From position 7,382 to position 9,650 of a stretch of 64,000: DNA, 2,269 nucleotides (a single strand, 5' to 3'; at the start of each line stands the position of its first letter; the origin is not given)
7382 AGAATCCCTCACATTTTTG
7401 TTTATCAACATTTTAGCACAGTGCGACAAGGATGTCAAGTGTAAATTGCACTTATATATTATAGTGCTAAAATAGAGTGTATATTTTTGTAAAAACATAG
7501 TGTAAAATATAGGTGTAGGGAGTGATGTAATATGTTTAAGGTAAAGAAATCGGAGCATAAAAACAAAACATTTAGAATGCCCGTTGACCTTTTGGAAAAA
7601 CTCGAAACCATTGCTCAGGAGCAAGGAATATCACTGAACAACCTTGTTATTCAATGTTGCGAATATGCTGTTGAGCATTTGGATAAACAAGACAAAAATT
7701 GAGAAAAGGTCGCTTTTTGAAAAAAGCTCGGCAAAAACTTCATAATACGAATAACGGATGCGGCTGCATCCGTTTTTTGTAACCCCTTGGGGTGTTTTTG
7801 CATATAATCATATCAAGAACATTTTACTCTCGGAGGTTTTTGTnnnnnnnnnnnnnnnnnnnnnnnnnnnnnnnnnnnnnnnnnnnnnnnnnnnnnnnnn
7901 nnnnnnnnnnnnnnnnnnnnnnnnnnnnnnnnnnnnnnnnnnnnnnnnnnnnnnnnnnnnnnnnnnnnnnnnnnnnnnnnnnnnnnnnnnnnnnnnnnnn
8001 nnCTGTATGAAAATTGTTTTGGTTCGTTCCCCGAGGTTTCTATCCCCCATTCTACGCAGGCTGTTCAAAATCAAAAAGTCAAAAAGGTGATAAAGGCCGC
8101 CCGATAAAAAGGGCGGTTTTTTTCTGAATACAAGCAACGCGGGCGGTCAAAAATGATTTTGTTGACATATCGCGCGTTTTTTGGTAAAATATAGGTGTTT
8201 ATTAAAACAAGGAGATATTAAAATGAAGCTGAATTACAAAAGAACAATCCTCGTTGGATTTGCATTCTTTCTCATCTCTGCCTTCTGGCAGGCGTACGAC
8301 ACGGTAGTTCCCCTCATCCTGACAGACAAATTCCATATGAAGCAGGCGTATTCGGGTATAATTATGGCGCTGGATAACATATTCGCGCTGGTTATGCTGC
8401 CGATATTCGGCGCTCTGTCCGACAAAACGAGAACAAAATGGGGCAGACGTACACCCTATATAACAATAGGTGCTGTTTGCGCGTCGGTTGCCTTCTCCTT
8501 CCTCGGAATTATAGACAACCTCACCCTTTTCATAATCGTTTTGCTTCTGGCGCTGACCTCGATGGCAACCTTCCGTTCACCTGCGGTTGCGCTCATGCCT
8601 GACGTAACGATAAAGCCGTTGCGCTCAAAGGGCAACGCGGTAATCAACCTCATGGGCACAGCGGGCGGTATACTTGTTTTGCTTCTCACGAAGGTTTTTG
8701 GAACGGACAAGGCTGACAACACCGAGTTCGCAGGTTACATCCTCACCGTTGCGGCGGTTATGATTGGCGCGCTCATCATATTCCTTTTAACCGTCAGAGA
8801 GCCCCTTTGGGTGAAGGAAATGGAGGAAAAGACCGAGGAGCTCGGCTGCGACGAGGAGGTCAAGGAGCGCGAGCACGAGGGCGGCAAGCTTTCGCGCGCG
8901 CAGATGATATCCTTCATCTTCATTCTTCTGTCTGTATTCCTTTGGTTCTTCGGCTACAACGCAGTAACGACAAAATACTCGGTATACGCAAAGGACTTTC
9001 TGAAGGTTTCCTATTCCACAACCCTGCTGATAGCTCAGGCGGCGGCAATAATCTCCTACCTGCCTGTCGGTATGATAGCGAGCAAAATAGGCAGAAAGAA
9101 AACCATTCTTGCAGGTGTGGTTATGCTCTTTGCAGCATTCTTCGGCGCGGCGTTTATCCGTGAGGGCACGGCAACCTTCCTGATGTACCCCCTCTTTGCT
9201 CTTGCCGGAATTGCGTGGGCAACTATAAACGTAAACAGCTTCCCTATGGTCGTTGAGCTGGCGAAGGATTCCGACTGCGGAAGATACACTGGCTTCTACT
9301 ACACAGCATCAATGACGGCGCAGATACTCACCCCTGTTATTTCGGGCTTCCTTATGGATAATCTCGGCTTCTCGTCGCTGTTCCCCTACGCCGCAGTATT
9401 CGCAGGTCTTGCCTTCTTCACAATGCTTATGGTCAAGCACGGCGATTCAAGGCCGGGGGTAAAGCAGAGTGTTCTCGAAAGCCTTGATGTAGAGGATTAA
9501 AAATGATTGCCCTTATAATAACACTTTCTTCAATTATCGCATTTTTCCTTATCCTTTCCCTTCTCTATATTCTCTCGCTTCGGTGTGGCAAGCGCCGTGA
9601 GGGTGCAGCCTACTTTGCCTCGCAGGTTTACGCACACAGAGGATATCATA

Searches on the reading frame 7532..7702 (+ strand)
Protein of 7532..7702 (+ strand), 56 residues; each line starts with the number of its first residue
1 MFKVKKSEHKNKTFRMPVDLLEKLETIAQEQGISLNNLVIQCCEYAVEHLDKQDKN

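Call 19: search_protein_families(library=pfam, proteins=[window:7532-7702:+], max_evalue=0.01)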
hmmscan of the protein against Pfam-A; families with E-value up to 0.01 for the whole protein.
window:7532-7702:+ (56 aa): 4 families
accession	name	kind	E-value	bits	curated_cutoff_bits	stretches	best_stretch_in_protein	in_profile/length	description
PF05534.18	HicB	-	7e-05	23.1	21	1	9-42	17-50/51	HicB family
PF03869.20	Arc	-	0.00024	21.3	20.4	1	13-44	8-39/50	Arc-like DNA binding domain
PF07878.17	RHH_5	-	0.00048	20.2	26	1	17-48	9-40/43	CopG-like RHH_1 or ribbon-helix-helix domain, RHH_5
PF12441.14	CopG_antitoxin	-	0.0014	19.8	28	1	7-39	40-72/79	CopG antitoxin of type II toxin-antitoxin system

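Call 70: find_encoding_contigs(protein=window:7532-7702:+, flank=4000, max_places=6)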
Protein window:7532-7702:+ (56 aa): no gene with exactly this product is on record in the collection.

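Call 82: search_protein_families(library=phrogs, proteins=[window:7532-7702:+], max_evalue=0.01)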
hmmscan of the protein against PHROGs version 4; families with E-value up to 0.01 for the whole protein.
window:7532-7702:+ (56 aa): 11 families
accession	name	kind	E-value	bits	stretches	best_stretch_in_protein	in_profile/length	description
phrog_582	-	transcription regulation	4.4e-08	34.4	1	4-53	52-101/105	Arc-like repressor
phrog_795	-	other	7.5e-06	27.2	1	3-49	11-57/116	partition protein ATPase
phrog_3887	-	transcription regulation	1.2e-05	25.9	1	10-52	19-57/61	transcriptional regulator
phrog_876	-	transcription regulation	1.3e-05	25.8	1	5-55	63-113/239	transcriptional repressor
phrog_6506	-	transcription regulation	8.9e-05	23.5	1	4-55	4-55/59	Arc-like repressor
phrog_228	-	transcription regulation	0.00011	23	1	5-55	6-56/251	Arc-like repressor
phrog_3178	-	transcription regulation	0.00013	23.3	1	3-53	3-53/125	Arc-like DNA binding domain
phrog_3180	-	transcription regulation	0.00029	21.7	1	6-39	2-35/50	Arc-like repressor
phrog_5118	-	unknown function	0.00046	21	1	5-50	9-57/67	-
phrog_1388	-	unknown function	0.0025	19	1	13-42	9-38/143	-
phrog_2685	-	other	0.0028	19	1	13-53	22-62/161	partition protein ATPase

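Call 83: search_protein_families(library=ncbifam, proteins=[window:7532-7702:+], max_evalue=0.01)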
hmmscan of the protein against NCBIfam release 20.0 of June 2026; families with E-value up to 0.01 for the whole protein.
window:7532-7702:+ (56 aa): 3 families
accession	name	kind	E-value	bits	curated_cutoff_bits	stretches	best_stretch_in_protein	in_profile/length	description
NF053762.1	aCcr1_fam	equivalog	5.3e-05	23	60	1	13-34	4-25/38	aCcr1 family cell cycle regulator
NF047399.1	BrnA_antitoxin_add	equivalog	0.005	17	60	1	6-39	29-62/70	type II toxin-antitoxin system BrnA family antitoxin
NF041551.1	YlcI_YnfO_N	subfamily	0.0075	16.3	30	1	12-48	5-40/42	YlcI/YnfO family protein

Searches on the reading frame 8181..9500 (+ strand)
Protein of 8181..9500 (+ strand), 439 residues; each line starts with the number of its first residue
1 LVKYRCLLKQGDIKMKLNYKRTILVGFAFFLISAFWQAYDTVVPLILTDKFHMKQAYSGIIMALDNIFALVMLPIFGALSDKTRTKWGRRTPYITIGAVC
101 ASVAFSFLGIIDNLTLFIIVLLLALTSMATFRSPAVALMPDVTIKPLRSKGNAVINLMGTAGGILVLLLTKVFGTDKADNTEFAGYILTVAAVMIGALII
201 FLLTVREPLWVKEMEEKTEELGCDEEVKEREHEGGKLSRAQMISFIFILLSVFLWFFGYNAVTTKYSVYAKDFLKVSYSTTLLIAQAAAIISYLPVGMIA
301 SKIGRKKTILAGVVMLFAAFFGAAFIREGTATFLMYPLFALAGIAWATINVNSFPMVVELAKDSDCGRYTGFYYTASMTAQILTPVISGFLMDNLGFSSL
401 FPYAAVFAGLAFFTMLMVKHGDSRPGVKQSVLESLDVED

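Call 19: search_protein_families(library=pfam, proteins=[window:8181-9500:+], max_evalue=0.01)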
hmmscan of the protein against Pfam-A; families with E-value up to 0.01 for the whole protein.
window:8181-9500:+ (439 aa): 5 families
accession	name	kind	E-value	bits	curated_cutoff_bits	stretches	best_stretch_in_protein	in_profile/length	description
PF07690.21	MFS_1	-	1e-42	146.7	33.4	2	26-352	2-314/347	Major Facilitator Superfamily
PF13347.12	MFS_2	-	2.3e-23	82.9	27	1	30-391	7-380/427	MFS/sugar transport protein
PF00083.30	Sugar_tr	-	1.1e-07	31.6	22.3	1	23-420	10-439/452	Sugar (and other) transporter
PF03092.22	BT1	-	3.6e-05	23.1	22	0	309-420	63-176/432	BT1 family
PF01306.25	LacY_symp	-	0.00014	21.3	24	1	24-83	11-70/413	LacY proton/sugar symporter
